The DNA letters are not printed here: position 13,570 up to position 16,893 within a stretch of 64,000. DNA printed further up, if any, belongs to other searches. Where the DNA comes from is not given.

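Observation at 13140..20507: Duplicated two-gene module (TM/TPR-like protein + ~1000-aa secreted protein) immediately upstream of the type IV pilus operon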

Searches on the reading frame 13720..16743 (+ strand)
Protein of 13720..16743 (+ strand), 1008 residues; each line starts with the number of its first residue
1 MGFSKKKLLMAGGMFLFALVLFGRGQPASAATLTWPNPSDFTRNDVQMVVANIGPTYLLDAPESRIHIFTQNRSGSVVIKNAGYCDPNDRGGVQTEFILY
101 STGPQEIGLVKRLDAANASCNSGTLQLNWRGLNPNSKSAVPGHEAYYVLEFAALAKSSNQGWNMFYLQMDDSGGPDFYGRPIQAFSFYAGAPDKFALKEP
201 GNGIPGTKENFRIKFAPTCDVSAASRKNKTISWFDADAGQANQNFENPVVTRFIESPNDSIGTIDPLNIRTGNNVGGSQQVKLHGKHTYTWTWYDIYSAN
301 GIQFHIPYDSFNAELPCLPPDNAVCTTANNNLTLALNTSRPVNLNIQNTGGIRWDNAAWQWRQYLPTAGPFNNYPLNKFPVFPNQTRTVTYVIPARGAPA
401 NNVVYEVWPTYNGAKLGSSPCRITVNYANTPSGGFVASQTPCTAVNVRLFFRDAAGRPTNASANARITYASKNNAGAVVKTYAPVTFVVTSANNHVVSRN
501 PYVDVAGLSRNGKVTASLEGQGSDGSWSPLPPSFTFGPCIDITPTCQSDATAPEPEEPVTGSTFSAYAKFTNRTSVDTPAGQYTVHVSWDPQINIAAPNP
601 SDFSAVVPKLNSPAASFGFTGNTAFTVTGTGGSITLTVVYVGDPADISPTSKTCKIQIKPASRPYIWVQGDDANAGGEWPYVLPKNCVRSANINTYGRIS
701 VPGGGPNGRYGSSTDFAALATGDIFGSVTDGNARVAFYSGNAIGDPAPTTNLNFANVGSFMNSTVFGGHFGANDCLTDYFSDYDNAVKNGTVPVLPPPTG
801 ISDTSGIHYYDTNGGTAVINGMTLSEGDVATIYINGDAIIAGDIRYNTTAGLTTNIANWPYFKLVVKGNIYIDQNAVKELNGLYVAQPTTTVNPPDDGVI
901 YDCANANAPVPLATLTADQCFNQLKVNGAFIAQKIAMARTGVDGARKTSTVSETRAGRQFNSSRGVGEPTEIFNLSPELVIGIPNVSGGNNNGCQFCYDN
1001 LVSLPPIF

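Call 9: search_protein_families(library=pfam, proteins=[window:13720-16743:+], max_evalue=1)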
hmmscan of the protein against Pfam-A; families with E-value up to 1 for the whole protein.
window:13720-16743:+ (1008 aa): 1 family
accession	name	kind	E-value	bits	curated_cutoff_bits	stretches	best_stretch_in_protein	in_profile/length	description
PF09301.15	DUF1970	-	0.47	11.2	25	0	5-48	2-47/112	Domain of unknown function (DUF1970)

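Call 12: find_homologous_proteins(query=window:13720-16743:+)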
Query window:13720-16743:+ (1008 aa): 5 proteins with E <= 0.001 among 8000 candidates.
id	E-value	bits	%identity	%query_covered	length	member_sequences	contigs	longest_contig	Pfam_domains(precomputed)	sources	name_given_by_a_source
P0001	0.0e+0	2338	100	100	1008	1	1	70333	-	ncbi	-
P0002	1.5e-65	240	32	40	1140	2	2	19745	-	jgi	jgi:hypothetical protein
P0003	1.1e-61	227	30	42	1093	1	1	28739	-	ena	-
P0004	3.9e-49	186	29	96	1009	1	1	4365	-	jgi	-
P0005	2.7e-22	97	29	42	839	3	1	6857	-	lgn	-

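Call 17: find_encoding_contigs(protein=P0002, flank=10000, max_places=3)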
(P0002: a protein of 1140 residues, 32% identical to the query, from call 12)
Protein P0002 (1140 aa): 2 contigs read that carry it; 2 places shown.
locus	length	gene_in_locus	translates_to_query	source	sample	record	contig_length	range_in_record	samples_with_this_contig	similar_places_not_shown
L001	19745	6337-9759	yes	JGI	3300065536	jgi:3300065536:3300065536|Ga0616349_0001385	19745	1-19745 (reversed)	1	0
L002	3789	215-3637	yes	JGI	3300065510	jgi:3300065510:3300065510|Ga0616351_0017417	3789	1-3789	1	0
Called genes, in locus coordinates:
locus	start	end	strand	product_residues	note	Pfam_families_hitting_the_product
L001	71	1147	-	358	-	PF01926:MMR_HSR1, PF02421:FeoB_N, PF06071:YchF-GTPase_C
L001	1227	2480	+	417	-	-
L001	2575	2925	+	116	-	-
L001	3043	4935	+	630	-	PF13205:Big_5 (weak), PF13529:Peptidase_C39_2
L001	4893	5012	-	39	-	-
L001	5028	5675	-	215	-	-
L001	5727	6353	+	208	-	-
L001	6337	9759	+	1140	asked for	-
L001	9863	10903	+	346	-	PF11104:PilM_2, PF14450:FtsA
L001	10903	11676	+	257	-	PF05137:PilN (weak)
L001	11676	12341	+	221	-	-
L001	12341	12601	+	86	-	-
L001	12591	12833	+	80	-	-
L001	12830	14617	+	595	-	PF05157:MshEN, PF00437:T2SSE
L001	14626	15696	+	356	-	PF00437:T2SSE, PF13191:AAA_16 (weak), PF25199:nSTAND_NTPase5 (faint), PF13401:AAA_22 (faint)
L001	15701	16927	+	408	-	PF28597:T2SSF_N, PF00482:T2SSF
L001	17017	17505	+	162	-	PF07963:N_methyl (weak)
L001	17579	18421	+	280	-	PF06750:A24_N_bact, PF01478:Peptidase_A24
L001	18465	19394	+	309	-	-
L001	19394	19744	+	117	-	?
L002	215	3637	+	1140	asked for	-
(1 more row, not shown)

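Call 18: find_encoding_contigs(protein=P0003, flank=10000, max_places=3)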
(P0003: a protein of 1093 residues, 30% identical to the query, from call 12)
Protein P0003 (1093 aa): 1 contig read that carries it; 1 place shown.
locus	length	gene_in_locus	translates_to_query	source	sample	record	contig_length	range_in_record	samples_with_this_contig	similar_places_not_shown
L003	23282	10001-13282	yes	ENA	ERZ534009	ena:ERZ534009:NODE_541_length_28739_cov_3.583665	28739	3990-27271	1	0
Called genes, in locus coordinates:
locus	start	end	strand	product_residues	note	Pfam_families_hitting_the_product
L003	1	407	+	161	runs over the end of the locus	PF00436:SSB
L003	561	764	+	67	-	PF01084:Ribosomal_S18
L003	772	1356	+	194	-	PF08207:EFP_N, PF01132:EFP, PF09285:Elong-fact-P_C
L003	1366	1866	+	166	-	-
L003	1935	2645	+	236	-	PF01479:S4, PF01728:FtsJ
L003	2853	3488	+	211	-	-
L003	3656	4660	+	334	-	PF13354:Beta-lactamase2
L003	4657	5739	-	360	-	PF01926:MMR_HSR1, PF02421:FeoB_N, PF06071:YchF-GTPase_C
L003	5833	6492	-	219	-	-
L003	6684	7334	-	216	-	-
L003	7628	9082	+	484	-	PF05257:CHAP, PF01839:FG-GAP (faint), PF13517:FG-GAP_3 (weak)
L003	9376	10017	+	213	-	-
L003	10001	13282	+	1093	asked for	-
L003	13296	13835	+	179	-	-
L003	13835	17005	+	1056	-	-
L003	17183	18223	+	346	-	PF11104:PilM_2, PF14450:FtsA, PF25216:Volactin (weak)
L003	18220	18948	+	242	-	PF05137:PilN (faint)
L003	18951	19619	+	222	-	-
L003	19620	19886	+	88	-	-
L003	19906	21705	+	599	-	PF05157:MshEN, PF00437:T2SSE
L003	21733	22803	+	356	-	PF00437:T2SSE, PF13191:AAA_16 (weak), PF13401:AAA_22 (weak)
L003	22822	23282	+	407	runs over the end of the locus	PF28597:T2SSF_N, PF00482:T2SSF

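Call 20: search_solved_structures(query=A1, max_evalue=10)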
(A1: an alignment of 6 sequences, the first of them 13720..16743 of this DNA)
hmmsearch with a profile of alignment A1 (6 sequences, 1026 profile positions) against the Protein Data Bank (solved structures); distinct sequences matched with E-value up to 10: 0.

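Call 35: search_protein_representatives(alignment_id=A1)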
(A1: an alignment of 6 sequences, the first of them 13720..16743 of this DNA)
Query: 6 sequences, 1026 profile positions. Proteins with E-value up to 0.001 (for the whole library): 4739; up to 1e-10: 3427; up to 1e-30: 1552. The best 150 are listed.
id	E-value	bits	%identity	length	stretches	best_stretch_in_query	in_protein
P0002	0.0e+00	1391.4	-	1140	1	6-1026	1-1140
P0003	0.0e+00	1352.6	-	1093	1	1-1026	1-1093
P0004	0.0e+00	1321.6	-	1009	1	1-1026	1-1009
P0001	0.0e+00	1196.0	-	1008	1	9-1026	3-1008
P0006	0.0e+00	1148.9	-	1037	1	3-1026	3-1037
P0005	1.2e-283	960.8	-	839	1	1-754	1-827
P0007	7.7e-265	898.5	-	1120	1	20-1026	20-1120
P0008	3.1e-257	873.3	-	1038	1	27-1026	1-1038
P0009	2.5e-226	771.0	-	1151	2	18-453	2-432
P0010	9.0e-225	765.8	-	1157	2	1-479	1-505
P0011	9.4e-223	759.2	-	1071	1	1-1026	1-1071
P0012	1.0e-216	739.2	-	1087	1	15-1026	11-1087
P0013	1.9e-176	605.8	-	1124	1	12-1026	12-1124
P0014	1.1e-147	510.6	-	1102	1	19-1026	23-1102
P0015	2.3e-147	509.6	-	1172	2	348-1026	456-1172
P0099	2.2e-74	268.0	-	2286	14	356-437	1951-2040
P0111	1.4e-69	252.0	-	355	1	686-1026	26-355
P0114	1.8e-68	248.4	-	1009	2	560-1025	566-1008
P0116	3.6e-68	247.4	-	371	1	688-1026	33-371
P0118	6.4e-68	246.6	-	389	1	687-1026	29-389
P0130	4.7e-66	240.4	-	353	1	686-1026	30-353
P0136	1.4e-65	238.8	-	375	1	685-1026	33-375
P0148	2.8e-63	231.2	-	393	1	685-1026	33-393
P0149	3.7e-63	230.8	-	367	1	688-1026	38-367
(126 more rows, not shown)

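Call 36: search_protein_families(library=pfam, proteins=[P0111, P0116, P0118, P0130, P0136, P0148, P0007, P0015, P0099], max_evalue=0.01)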
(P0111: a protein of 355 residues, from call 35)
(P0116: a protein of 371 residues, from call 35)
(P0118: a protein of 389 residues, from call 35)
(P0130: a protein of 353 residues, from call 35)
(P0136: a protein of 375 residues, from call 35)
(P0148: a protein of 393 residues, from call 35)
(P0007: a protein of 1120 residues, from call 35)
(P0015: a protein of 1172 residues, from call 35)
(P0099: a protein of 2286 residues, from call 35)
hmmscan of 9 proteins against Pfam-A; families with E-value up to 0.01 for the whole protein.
P0111 (355 aa): 0 families

P0116 (371 aa): 0 families

P0118 (389 aa): 0 families

P0130 (353 aa): 0 families

P0136 (375 aa): 0 families

P0148 (393 aa): 0 families

P0007 (1120 aa): 0 families

P0015 (1172 aa): 0 families

P0099 (2286 aa): 11 families
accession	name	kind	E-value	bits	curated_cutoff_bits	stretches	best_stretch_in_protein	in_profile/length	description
PF16158.11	N_BRCA1_IG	-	1.3e-119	392.8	28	14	2070-2158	8-101/108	Ig-like domain from next to BRCA1 gene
PF07995.17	GSDH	-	1e-48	166.8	25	1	54-271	3-223/332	Glucose / Sorbosone dehydrogenase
PF07705.17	CARDB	-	1.3e-21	77.2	22.7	1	2064-2144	9-80/101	CARDB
PF10989.13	DUF2808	-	1.6e-19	70.8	25.3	0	1533-1570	93-131/146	Protein of unknown function (DUF2808)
PF10633.15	NPCBM_assoc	-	7.4e-13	48.9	24.4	0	2071-2141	2-69/78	NPCBM-associated, NEW3 domain of alpha-galactosidase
PF16116.10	DUF4832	-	5.6e-08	33.2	29.2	0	2067-2142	115-192/216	Domain of unknown function (DUF4832)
PF11604.15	CusF_Ec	-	4e-07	30.2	27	0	1059-1092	29-62/72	Copper binding periplasmic protein CusF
PF02018.23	CBM_4_9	-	3.4e-05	24.7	25.9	0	2075-2136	22-75/136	Carbohydrate binding domain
PF23619.1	Ig_VWA7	-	8e-05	23.3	27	0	846-931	11-89/104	VWA7 Ig-like domain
PF23500.1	DUF7133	-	0.00053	19.8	27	0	29-75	3-49/385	Domain of unknown function (DUF7133)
PF13927.12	Ig_3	-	0.0023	18.9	30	0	388-426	2-40/78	Immunoglobulin domain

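Call 37: search_protein_families(library=ncbifam, proteins=[window:13720-16743:+, P0111, P0116, P0136], max_evalue=0.01)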
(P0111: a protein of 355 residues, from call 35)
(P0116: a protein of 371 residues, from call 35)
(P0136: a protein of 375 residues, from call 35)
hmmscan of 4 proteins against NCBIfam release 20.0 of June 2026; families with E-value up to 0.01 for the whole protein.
window:13720-16743:+ (1008 aa): 0 families

P0111 (355 aa): 0 families

P0116 (371 aa): 0 families

P0136 (375 aa): 0 families

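Call 44: find_related_loci(query=A6, collection=genome_contigs, flank=10000)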
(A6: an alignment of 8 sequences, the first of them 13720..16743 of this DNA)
Query A6 (1008 aa) in genome_contigs; peptide patterns used: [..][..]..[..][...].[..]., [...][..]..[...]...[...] (x = any residue, [..] = any of these).
317 stretches matched a pattern; 3 encode a relative of the query (tblastn E <= 1e-3); 3 distinct loci.
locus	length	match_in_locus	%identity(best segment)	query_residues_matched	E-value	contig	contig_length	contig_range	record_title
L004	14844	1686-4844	29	5-1008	3e-68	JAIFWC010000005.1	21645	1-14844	MAG: Candidatus Saccharibacteria bacterium isolate viral-cat_48_13 PAFVLPS_2018_scaffold_10661, whole genome shotgun seq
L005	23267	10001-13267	28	27-1008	5e-66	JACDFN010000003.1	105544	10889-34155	MAG: Candidatus Saccharibacteria bacterium isolate MGR_bin387 SD2905_NODE_9_length_105544_cov_2.657029, whole genome sho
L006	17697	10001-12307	31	3-1008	1e-28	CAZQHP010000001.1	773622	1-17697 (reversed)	MAG TPA_asm: uncultured Candidatus Saccharibacteria bacterium isolate SRP178908_co1_46 genome assembly, contig: NODE_2_l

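Call 69: search_protein_families(library=pfam, proteins=[L001:5727-6350:+, L003:9376-10014:+, L003:13287-13832:+], max_evalue=0.1)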
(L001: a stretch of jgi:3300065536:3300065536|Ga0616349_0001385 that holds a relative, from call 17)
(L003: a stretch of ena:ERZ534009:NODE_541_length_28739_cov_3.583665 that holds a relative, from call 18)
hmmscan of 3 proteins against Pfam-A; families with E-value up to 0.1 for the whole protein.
L001:5727-6350:+ (208 aa): 3 families
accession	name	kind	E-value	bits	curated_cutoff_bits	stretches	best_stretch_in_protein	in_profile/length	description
PF07575.19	Nucleopor_Nup85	-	0.011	14.8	22.1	1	86-158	421-492/557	Nup85 Nucleoporin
PF22656.2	At5g48480-like_N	-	0.023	14.9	27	1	166-195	5-33/59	Glyoxalase At5g48480-like, N-terminal domain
PF13176.12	TPR_7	-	0.092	13.3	27.9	0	87-111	4-28/36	Tetratricopeptide repeat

L003:9376-10014:+ (213 aa): 5 families
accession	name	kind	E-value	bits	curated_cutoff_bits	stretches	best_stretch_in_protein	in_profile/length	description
PF13424.12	TPR_12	-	0.00028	21.5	30.1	0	88-114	45-71/77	Tetratricopeptide repeat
PF07719.23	TPR_2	-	0.01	16.3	27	0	163-189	5-31/34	Tetratricopeptide repeat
PF24680.1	SH3_Hsr9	-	0.035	14.4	27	0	37-81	42-86/116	Hsr-9 Tudor domain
PF13181.12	TPR_8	-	0.057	14.1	25.7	0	163-187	5-29/34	Tetratricopeptide repeat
PF13374.12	TPR_10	-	0.1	13.1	27.5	0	91-114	5-28/42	Tetratricopeptide repeat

L003:13287-13832:+ (182 aa): 5 families
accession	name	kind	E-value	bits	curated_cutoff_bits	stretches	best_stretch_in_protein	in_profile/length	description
PF09976.15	TPR_21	-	2.7e-05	24.4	25.5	1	17-130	2-115/193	Tetratricopeptide repeat-like domain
PF07454.18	SpoIIP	-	0.0022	18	24.4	1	68-133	108-170/269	Stage II sporulation protein P (SpoIIP)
PF13428.12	TPR_14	-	0.028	15.5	23.5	0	93-128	3-38/44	Tetratricopeptide repeat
PF07719.23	TPR_2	-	0.051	14.2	27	1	95-123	5-33/34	Tetratricopeptide repeat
PF13174.12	TPR_6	-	0.087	14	26.3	1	98-124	7-33/33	Tetratricopeptide repeat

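Call 70: predict_structure(alignment_id=A9)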
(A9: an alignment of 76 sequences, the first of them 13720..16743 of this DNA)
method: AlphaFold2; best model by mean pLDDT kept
length: 1008 residues; sequences in the alignment: 76
mean_pLDDT: 76.2   pTM: 0.47
mean pLDDT of the five models: 76.2, 73.8, 72.7, 72.7, 70.6
residues with pLDDT >= 90: 272; 70-90: 411; 50-70: 221; < 50: 104
segments of 3 or more residues with pLDDT < 50: 1-3, 24-28, 258-260, 431-436, 460-479, 703-709, 711-715, 739-758, 955-962, 988-1003
pLDDT, mean of each block of 10 residues (from residue 1): 60 80 54 82 89 90 95 92 78 91 79 85 92 86 90 94 92 62 86 89 89 93 92 95 96 74 79 94 92 95 95 82 88 88 90 74 72 63 88 85 85 79 82 48 63 53 47 44 70 69 55 75 80 74 86 79 85 76 87 77 72 74 80 88 64 82 61 67 59 58 48 51 61 50 43 46 57 71 70 78 88 91 92 94 88 83 93 93 91 73 83 72 88 85 54 49 57 77 63 43 49
secondary structure, 60 per line:
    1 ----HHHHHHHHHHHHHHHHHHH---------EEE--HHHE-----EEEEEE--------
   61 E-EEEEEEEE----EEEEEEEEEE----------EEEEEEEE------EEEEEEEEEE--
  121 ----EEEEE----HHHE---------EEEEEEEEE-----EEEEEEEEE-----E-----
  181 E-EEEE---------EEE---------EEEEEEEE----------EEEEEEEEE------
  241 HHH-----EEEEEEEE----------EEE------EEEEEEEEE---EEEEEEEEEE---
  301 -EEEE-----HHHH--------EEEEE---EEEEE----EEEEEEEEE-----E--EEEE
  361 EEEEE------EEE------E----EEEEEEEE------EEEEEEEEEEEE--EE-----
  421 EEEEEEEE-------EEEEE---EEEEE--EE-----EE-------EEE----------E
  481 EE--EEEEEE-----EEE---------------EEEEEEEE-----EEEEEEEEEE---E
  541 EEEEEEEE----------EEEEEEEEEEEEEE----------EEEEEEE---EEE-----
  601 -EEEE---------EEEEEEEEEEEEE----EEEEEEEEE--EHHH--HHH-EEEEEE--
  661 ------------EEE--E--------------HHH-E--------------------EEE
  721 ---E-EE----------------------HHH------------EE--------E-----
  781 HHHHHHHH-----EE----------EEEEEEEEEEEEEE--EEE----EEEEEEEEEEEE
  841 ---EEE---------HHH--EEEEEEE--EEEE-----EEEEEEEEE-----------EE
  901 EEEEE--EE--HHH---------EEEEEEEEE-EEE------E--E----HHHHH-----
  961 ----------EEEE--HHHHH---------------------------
elements in order (helices of 4 or more, strands of 3 or more residues): H5-23 E33-35 E47-52 E63-70 E75-84 E95-102 E109-118 E125-129 E147-155 E161-169 E183-186 E196-198 E208-215 E226-234 E249-256 E267-269 E276-284 E288-297 E302-305 H311-314 E323-327 E331-335 E340-348 E357-365 E372-374 E386-393 E400-411 E421-428 E436-440 E444-448 E467-469 E480-482 E485-490 E496-498 E514-521 E527-536 E540-548 E559-572 E583-589 E593-595 E602-605 E615-627 E632-640 E653-658 E673-675 E718-720 H781-788 E806-819 E822-824 E829-840 E844-846 E861-867 E870-873 E879-887 E899-905 E924-932 E934-936 H951-955 E971-974 H977-981
